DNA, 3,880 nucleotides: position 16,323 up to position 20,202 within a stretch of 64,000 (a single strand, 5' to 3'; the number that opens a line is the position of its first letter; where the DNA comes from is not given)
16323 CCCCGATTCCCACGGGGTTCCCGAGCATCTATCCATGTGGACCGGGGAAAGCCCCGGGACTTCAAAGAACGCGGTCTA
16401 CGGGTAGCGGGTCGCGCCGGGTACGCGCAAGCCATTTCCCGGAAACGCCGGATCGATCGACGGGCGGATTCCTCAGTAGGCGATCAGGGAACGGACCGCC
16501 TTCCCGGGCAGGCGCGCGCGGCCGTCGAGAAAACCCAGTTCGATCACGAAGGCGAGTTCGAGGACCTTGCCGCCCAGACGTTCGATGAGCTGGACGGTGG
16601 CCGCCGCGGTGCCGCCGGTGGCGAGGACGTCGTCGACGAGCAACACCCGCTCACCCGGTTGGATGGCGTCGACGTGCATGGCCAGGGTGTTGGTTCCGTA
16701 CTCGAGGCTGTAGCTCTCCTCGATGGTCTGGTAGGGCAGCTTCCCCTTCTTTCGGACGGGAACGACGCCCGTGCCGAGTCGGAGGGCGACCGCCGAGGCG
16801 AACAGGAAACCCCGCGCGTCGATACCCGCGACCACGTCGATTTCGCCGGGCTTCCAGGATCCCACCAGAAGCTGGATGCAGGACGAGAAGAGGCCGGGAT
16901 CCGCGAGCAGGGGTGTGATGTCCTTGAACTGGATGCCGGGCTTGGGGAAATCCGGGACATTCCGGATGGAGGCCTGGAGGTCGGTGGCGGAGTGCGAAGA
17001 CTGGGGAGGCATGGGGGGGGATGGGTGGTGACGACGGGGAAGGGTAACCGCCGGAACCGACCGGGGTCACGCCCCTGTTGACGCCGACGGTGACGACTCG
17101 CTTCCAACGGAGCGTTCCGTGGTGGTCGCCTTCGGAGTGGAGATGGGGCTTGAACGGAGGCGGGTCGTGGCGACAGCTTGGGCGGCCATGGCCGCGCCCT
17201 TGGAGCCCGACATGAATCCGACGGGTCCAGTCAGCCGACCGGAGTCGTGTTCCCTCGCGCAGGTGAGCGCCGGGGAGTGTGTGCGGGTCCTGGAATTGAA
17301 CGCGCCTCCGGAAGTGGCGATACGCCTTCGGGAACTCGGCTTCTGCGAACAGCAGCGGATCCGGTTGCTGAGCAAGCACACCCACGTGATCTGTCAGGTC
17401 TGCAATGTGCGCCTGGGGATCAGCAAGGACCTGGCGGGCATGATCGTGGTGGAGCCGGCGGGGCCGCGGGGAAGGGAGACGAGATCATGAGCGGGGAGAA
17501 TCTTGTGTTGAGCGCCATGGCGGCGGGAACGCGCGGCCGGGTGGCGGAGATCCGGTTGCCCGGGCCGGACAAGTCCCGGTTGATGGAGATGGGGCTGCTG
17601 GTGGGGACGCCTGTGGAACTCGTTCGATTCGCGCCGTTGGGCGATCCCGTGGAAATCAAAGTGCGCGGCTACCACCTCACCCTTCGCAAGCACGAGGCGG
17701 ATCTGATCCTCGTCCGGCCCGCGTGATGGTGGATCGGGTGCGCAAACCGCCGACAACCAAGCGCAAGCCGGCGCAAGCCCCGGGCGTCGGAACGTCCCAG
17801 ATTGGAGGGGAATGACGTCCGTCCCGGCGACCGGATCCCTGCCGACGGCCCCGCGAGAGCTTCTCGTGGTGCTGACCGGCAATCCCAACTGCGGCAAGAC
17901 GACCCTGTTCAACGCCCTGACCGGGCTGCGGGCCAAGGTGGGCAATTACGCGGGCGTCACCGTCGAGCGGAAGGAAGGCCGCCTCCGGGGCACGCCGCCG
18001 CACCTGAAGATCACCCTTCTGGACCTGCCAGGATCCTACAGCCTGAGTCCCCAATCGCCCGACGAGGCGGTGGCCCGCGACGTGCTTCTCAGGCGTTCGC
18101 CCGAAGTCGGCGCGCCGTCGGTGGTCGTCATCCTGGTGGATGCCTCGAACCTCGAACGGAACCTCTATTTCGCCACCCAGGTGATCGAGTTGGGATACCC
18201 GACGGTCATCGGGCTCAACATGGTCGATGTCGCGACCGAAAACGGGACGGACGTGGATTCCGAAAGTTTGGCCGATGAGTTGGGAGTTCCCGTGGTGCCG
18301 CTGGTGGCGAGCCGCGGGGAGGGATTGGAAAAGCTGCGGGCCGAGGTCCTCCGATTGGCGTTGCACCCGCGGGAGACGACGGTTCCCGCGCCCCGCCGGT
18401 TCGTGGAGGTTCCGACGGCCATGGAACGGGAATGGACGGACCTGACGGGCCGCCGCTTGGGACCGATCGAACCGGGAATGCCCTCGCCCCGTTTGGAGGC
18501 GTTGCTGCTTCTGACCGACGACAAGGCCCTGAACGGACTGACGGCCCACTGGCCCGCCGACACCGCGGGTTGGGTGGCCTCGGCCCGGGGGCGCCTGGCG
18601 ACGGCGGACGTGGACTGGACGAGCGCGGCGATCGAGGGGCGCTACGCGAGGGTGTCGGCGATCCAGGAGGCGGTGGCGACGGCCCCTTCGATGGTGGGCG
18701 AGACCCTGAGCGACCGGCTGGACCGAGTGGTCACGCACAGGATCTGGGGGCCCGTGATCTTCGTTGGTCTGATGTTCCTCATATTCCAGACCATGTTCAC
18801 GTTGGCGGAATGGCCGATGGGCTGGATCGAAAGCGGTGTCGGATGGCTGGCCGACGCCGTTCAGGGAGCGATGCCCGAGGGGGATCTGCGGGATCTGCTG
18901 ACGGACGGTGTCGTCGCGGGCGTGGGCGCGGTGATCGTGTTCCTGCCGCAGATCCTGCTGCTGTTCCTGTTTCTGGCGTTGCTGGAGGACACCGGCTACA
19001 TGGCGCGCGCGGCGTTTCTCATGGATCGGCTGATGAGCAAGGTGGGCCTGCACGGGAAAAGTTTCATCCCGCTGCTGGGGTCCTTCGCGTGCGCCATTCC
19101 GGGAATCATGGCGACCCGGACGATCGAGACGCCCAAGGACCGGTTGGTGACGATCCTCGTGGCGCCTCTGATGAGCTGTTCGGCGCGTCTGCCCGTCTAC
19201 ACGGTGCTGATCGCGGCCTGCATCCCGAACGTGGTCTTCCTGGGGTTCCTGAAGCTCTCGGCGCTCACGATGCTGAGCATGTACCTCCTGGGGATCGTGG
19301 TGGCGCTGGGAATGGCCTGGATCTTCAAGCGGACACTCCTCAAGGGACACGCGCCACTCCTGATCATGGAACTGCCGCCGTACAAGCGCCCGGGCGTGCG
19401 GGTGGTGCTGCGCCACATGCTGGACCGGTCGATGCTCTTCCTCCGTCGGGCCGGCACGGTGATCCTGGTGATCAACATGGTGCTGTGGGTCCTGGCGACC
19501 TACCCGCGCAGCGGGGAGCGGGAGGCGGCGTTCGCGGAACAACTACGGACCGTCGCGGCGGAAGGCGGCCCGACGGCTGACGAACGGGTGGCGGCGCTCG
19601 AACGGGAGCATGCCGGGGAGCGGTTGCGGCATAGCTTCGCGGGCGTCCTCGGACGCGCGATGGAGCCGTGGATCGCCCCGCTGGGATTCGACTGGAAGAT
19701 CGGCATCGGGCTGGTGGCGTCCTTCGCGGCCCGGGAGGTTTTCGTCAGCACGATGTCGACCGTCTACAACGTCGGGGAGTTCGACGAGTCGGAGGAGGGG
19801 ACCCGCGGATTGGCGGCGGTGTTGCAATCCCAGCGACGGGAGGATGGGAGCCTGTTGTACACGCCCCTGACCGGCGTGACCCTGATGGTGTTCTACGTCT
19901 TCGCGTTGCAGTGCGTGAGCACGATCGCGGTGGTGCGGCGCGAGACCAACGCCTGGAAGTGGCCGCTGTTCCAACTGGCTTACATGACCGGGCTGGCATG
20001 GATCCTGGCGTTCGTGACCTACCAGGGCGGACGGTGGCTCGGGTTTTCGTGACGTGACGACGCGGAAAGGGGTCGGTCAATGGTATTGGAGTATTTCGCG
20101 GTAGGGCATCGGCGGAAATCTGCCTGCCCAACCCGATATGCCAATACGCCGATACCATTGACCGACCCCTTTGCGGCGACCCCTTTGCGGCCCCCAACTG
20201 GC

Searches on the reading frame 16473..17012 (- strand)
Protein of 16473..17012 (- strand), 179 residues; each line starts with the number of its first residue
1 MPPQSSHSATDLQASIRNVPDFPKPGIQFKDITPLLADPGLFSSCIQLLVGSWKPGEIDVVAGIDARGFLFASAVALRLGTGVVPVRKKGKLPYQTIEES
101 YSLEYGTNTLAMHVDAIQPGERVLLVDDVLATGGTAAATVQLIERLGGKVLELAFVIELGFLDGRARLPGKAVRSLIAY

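Call 48: search_protein_families(library=pfam, proteins=[window:16473-17012:-], max_evalue=0.0001)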
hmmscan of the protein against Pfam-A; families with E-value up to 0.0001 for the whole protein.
window:16473-17012:- (179 aa): 1 family
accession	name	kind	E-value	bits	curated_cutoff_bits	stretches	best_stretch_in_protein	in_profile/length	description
PF00156.33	Pribosyltran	-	3.5e-16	59.3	26.3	1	54-157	26-124/158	Phosphoribosyl transferase domain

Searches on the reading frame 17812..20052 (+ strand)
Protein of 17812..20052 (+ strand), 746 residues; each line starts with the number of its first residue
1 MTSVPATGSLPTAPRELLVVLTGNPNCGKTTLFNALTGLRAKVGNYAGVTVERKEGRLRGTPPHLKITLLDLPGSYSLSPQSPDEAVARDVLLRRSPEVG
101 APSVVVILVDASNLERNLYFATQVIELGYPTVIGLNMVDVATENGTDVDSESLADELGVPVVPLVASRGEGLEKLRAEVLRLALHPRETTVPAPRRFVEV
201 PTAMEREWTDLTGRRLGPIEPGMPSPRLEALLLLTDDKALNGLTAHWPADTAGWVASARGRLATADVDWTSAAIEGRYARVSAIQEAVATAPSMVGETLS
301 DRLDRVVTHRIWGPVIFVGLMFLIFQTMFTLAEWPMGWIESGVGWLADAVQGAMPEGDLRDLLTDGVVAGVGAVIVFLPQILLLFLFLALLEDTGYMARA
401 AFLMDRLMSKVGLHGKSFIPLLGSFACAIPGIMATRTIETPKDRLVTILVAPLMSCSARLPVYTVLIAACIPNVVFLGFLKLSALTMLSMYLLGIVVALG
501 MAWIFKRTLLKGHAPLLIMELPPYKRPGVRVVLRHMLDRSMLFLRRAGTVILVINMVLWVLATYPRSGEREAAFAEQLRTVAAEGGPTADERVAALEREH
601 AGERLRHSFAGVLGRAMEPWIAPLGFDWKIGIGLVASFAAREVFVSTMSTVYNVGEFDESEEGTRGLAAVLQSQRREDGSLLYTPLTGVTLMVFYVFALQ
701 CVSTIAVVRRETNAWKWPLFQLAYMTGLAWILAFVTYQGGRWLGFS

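Call 48: search_protein_families(library=pfam, proteins=[window:17812-20052:+], max_evalue=0.0001)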
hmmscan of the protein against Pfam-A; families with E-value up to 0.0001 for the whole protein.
window:17812-20052:+ (746 aa): 4 families
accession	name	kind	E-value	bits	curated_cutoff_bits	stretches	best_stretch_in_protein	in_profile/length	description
PF02421.24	FeoB_N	-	1.4e-55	187.5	27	1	19-178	3-155/156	Ferrous iron transport protein B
PF07670.19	Gate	-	4.3e-39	133.6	29.6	2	374-467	1-101/104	Nucleoside recognition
PF07664.17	FeoB_C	-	2.5e-19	69.2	26.6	1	487-539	1-54/54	Ferrous iron transport protein B C terminus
PF01926.29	MMR_HSR1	-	1.1e-15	58.2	21.9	1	19-133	2-109/113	50S ribosome-binding GTPase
